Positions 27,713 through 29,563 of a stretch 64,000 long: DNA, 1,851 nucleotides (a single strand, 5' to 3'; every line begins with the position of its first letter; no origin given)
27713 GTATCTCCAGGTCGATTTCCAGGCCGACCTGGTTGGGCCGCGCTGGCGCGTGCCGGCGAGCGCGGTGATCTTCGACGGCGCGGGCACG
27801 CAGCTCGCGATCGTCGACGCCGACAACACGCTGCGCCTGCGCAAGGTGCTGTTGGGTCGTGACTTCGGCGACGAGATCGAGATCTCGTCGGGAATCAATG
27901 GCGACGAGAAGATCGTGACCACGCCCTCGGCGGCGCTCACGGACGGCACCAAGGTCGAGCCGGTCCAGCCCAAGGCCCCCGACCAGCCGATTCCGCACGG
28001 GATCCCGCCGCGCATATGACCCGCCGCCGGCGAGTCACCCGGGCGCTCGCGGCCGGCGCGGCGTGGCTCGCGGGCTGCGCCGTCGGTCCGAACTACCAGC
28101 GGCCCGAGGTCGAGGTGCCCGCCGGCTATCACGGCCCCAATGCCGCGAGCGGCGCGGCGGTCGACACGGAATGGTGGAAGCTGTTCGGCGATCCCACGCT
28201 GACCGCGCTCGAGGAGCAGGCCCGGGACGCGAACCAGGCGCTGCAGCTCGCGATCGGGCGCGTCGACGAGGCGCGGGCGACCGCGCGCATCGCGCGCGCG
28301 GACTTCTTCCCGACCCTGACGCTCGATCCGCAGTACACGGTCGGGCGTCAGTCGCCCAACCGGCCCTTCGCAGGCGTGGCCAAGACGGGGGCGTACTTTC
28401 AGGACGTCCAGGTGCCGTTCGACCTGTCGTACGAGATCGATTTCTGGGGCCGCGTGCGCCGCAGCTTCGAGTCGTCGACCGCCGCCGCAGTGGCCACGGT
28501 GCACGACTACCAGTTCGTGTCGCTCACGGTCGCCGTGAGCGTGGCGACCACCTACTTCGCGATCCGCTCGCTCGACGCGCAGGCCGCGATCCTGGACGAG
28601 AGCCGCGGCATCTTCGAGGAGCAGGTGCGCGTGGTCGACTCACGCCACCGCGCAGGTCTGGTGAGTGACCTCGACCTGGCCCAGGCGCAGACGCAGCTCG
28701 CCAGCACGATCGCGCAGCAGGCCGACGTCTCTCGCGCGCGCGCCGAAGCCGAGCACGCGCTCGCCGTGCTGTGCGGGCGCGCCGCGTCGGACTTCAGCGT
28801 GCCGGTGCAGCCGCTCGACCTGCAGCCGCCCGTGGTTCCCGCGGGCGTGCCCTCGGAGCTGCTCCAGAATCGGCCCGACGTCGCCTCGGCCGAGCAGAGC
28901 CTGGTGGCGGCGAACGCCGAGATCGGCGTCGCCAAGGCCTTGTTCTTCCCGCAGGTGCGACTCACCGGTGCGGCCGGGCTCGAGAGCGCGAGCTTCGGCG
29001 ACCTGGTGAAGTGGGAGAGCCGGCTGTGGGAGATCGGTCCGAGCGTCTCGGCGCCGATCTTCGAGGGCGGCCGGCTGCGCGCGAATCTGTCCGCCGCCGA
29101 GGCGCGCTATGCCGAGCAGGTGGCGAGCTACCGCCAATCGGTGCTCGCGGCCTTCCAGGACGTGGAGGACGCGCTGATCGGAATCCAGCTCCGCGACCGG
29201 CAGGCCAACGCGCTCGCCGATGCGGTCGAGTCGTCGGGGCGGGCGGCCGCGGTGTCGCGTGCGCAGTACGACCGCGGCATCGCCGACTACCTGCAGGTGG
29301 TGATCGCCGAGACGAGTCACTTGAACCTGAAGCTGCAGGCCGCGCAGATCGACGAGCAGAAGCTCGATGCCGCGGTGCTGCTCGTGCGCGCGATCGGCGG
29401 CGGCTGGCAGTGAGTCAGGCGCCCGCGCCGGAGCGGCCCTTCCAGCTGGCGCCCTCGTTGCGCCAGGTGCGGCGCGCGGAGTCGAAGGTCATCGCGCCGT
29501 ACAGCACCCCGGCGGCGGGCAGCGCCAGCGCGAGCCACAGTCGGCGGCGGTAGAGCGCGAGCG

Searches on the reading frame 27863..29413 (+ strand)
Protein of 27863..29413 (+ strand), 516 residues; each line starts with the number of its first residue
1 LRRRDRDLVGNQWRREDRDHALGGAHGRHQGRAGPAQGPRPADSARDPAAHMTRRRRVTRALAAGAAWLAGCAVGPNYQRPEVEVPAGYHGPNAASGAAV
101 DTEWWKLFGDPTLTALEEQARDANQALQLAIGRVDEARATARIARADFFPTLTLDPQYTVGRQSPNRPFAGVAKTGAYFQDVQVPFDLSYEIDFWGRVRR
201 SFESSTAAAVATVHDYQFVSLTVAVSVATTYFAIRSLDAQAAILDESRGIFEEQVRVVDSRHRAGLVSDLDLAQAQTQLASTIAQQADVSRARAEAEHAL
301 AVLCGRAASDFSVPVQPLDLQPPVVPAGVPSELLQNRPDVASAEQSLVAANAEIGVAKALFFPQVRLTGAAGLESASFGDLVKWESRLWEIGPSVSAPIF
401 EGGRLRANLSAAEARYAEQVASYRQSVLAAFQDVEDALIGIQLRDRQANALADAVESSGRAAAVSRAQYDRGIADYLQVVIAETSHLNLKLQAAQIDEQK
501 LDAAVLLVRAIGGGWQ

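Call 5: search_protein_families(library=pfam, proteins=[window:27863-29413:+], max_evalue=0.01)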
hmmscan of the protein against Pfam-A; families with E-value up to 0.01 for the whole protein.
window:27863-29413:+ (516 aa): 1 family
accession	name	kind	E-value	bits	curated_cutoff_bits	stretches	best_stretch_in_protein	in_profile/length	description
PF02321.23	OEP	-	2.7e-45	154.9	22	2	331-512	6-187/187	Outer membrane efflux protein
